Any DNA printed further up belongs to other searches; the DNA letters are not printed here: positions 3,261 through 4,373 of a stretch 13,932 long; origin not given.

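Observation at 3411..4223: MepK/YcbK-type M15A peptidoglycan endopeptidase with a stretch of about 55 aa that is half arginine, directly after its signal peptide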

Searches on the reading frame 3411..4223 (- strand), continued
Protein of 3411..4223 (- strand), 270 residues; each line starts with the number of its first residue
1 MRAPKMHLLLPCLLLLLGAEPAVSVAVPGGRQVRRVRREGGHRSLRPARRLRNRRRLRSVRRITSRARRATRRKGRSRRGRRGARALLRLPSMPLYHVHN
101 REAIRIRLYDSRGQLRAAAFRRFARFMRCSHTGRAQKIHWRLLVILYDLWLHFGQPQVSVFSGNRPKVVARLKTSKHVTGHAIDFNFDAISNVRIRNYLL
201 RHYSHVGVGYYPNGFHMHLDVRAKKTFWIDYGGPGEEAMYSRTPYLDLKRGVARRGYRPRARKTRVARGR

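Call 69: list_cluster_members(proteins=[P0001, P0168, P0016, P0169])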
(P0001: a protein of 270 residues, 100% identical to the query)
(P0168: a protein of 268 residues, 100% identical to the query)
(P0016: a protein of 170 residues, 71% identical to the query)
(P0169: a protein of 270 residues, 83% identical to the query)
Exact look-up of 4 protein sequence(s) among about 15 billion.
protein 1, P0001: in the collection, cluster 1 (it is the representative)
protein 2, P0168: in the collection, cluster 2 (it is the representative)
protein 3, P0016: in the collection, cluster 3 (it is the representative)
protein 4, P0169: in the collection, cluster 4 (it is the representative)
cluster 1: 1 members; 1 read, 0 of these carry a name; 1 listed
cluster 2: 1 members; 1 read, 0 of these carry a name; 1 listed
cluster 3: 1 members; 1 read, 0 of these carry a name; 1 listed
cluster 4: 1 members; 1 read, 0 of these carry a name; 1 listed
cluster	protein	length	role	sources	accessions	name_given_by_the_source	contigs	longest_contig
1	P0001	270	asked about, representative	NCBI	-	-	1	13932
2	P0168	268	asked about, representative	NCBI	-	-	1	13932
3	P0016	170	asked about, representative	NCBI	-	-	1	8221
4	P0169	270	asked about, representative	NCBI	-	-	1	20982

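Call 70: search_protein_families(library=phrogs, proteins=[window:3411-4223:-], max_evalue=0.01)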
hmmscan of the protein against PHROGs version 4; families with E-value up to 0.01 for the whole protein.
window:3411-4223:- (270 aa): 1 family
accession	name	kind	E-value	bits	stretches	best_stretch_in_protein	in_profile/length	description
phrog_894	-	lysis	6.5e-09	36.2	1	128-242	56-187/389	endolysin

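Call 76: search_protein_families(library=pfam, proteins=[P0120, P0136, P0100, P0042, P0032, P0127, P0062, P0024], max_evalue=0.001)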
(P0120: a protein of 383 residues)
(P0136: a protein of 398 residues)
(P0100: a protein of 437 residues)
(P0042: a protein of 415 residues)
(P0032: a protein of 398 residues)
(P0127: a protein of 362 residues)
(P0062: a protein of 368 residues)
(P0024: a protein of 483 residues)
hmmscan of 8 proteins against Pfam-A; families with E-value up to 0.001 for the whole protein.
P0120 (383 aa): 3 families
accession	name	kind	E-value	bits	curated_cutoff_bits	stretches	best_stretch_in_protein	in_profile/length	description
PF05951.18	Peptidase_M15_2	-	6.1e-17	62.2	27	1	214-323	26-149/153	Bacterial protein of unknown function (DUF882)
PF08291.16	Peptidase_M15_3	-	6.1e-12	46.1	23.2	1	225-320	7-108/108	Peptidase M15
PF01476.26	LysM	-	1.2e-08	35.2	20.9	1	33-76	1-43/43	LysM domain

P0136 (398 aa): 3 families
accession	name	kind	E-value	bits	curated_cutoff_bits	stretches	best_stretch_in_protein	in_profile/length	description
PF05951.18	Peptidase_M15_2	-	1e-23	84.2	27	1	199-313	24-149/153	Bacterial protein of unknown function (DUF882)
PF08291.16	Peptidase_M15_3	-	5e-13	49.6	23.2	1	217-310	12-108/108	Peptidase M15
PF01476.26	LysM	-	2.3e-11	43.9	20.9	1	32-75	1-43/43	LysM domain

P0100 (437 aa): 2 families
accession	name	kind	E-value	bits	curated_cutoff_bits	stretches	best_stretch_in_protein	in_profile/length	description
PF05951.18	Peptidase_M15_2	-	1.1e-34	119.9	27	2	287-393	26-147/153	Bacterial protein of unknown function (DUF882)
PF08291.16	Peptidase_M15_3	-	3.6e-25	88.6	23.2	2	308-392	16-108/108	Peptidase M15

P0042 (415 aa): 2 families
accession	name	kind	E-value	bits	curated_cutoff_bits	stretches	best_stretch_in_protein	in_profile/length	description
PF05951.18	Peptidase_M15_2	-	1.1e-12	48.4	27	1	237-371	9-147/153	Bacterial protein of unknown function (DUF882)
PF08291.16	Peptidase_M15_3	-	2.2e-05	25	23.2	1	288-370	30-108/108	Peptidase M15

P0032 (398 aa): 2 families
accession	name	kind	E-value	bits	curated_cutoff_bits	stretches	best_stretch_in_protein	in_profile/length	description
PF05951.18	Peptidase_M15_2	-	1.7e-12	47.8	27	1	222-354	9-147/153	Bacterial protein of unknown function (DUF882)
PF08291.16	Peptidase_M15_3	-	5e-07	30.3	23.2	1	251-353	7-108/108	Peptidase M15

P0127 (362 aa): 2 families
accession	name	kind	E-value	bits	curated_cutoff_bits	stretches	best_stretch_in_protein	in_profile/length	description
PF05951.18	Peptidase_M15_2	-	3.9e-16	59.6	27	1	111-238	9-147/153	Bacterial protein of unknown function (DUF882)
PF08291.16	Peptidase_M15_3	-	1.9e-10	41.3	23.2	1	153-237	21-108/108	Peptidase M15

P0062 (368 aa): 2 families
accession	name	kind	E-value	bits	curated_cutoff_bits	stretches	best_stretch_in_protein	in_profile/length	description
PF05951.18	Peptidase_M15_2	-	2.2e-18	66.9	27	1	122-250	13-151/153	Bacterial protein of unknown function (DUF882)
PF08291.16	Peptidase_M15_3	-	1.2e-09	38.7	23.2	1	165-245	26-108/108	Peptidase M15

P0024 (483 aa): 2 families
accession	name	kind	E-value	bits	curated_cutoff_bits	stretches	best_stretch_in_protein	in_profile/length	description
PF05951.18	Peptidase_M15_2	-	1.2e-13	51.5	27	1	176-304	11-149/153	Bacterial protein of unknown function (DUF882)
PF08291.16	Peptidase_M15_3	-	5.2e-08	33.4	23.2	1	232-301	37-108/108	Peptidase M15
